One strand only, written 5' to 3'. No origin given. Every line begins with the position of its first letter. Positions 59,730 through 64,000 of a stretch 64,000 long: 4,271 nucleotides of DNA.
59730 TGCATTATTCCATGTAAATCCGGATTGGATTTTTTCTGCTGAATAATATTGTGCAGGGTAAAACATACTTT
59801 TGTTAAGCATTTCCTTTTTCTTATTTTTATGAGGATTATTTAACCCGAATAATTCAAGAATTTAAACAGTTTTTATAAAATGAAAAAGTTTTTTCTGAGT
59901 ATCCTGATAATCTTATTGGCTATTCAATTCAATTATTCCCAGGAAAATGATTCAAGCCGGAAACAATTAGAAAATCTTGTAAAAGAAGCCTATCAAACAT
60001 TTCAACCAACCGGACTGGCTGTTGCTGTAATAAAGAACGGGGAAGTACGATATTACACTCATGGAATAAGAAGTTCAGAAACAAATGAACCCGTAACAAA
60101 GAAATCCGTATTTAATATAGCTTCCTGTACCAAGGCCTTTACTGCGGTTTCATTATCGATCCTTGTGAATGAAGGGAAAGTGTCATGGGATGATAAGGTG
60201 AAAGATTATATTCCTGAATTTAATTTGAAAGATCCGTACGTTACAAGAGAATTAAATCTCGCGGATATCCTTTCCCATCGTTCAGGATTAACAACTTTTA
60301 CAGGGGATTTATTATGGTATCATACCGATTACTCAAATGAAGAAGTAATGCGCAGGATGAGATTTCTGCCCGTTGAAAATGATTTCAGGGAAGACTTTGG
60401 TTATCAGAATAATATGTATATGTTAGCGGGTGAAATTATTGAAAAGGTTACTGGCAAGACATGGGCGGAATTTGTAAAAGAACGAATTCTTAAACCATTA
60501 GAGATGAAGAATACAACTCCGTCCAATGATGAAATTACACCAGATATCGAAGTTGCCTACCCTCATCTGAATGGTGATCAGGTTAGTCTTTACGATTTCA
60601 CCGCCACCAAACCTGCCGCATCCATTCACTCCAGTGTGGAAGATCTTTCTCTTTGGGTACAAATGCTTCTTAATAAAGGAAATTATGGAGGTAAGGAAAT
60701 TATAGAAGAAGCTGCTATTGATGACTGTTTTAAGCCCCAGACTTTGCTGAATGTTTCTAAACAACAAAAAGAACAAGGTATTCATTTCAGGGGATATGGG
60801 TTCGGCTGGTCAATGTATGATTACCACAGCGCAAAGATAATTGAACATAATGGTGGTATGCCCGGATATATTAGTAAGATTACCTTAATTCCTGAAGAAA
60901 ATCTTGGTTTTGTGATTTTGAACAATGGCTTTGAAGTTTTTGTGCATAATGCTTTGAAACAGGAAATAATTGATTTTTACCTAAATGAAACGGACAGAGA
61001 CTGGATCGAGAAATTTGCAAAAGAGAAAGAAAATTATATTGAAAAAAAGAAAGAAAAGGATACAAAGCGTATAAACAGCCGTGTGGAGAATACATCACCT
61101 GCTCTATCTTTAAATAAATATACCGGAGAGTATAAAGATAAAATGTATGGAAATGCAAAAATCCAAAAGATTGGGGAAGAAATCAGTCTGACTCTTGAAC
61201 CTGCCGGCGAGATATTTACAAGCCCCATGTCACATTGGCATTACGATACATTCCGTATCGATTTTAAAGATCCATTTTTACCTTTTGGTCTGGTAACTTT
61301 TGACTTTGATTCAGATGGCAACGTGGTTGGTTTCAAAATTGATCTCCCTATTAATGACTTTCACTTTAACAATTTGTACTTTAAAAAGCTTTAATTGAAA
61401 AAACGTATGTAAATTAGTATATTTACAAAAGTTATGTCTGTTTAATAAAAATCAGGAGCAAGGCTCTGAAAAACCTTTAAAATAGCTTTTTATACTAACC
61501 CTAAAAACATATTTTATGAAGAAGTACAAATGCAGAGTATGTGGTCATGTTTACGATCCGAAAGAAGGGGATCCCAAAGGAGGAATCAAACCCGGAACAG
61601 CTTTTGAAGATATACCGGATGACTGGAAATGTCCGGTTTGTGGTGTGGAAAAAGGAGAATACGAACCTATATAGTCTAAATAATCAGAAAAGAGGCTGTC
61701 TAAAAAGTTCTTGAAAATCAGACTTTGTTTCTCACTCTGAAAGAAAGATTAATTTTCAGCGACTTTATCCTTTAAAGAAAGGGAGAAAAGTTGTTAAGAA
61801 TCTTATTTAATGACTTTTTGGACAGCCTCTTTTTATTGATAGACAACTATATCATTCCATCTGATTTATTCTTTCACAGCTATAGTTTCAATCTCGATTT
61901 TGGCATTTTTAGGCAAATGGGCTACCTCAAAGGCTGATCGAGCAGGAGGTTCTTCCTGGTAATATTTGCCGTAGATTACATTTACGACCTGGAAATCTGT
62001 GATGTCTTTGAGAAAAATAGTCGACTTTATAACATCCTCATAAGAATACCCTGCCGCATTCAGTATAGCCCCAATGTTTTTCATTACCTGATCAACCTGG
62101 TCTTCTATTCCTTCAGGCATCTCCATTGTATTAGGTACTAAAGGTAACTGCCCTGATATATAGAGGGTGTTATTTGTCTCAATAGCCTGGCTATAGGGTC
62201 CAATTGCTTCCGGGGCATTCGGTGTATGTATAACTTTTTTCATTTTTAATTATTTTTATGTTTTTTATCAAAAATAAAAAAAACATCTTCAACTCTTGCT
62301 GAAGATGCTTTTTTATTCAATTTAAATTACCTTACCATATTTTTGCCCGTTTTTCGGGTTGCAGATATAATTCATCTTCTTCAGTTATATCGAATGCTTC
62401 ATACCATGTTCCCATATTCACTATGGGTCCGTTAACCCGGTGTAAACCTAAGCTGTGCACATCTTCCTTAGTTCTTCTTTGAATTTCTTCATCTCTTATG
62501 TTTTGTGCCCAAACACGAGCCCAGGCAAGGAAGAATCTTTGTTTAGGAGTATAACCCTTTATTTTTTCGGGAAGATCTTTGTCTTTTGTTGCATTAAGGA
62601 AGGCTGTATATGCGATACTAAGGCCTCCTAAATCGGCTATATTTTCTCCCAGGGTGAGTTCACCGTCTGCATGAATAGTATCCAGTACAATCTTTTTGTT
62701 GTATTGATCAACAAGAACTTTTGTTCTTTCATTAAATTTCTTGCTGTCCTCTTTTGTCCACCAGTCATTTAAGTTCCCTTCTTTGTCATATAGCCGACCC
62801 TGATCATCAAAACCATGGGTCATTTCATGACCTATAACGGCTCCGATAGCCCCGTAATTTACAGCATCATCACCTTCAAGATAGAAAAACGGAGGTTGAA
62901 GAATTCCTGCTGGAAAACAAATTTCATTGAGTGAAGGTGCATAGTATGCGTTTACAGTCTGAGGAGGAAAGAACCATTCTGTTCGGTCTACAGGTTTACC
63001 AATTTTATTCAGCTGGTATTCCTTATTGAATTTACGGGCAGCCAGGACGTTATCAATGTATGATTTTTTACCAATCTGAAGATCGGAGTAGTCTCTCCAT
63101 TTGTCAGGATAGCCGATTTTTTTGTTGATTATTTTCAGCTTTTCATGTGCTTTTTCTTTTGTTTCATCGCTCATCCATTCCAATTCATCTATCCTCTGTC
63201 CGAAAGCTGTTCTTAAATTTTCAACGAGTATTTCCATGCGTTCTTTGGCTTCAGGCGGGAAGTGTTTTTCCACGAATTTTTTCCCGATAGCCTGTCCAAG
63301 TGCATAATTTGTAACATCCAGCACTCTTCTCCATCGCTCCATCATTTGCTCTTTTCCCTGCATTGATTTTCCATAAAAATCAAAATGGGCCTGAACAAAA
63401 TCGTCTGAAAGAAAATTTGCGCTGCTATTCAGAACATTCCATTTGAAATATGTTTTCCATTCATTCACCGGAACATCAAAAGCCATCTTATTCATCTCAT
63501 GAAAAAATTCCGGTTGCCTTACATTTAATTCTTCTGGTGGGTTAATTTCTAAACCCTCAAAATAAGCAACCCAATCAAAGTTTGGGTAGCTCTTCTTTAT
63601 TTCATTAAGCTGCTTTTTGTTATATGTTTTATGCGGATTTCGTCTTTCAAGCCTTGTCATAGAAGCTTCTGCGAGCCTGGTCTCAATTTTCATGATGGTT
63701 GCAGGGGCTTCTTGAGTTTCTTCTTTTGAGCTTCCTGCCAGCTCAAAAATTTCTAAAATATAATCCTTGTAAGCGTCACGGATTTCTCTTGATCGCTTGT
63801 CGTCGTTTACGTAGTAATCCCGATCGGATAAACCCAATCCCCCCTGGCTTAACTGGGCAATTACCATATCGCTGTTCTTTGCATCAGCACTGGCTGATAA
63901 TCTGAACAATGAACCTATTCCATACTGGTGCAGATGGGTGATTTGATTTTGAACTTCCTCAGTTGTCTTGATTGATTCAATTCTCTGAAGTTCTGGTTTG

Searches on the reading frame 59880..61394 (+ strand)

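Call 16: search_protein_families(library=pfam, proteins=[window:59880-61394:+], max_evalue=0.00001)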
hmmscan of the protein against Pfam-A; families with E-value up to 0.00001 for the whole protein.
window:59880-61394:+ (504 aa): 2 families
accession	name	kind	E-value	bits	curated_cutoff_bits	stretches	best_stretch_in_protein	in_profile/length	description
PF00144.29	Beta-lactamase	-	3.8e-59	200.9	27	1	34-352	5-312/329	Beta-lactamase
PF11954.13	DUF3471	-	2e-17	63.9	29.3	1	401-496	2-96/103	Domain of unknown function (DUF3471)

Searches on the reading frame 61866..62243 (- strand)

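Call 16: search_protein_families(library=pfam, proteins=[window:61866-62243:-], max_evalue=0.00001)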
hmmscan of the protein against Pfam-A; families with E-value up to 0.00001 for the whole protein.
window:61866-62243:- (125 aa): 1 family
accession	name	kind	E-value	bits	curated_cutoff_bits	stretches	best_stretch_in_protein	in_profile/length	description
PF01042.26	Ribonuc_L-PSP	-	1.1e-40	138.8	27.3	1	8-123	2-120/121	Endoribonuclease L-PSP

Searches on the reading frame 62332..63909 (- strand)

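Call 16: search_protein_families(library=pfam, proteins=[window:62332-63909:-], max_evalue=0.00001)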
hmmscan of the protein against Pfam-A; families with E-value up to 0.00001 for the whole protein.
window:62332-63909:- (525 aa): 2 families
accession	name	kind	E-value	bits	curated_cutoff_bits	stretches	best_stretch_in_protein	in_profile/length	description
PF05649.18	Peptidase_M13_N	-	3e-90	303.8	32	1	2-268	116-381/381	Peptidase family M13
PF01431.27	Peptidase_M13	-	2e-70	237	24.5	1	320-521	1-204/205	Peptidase family M13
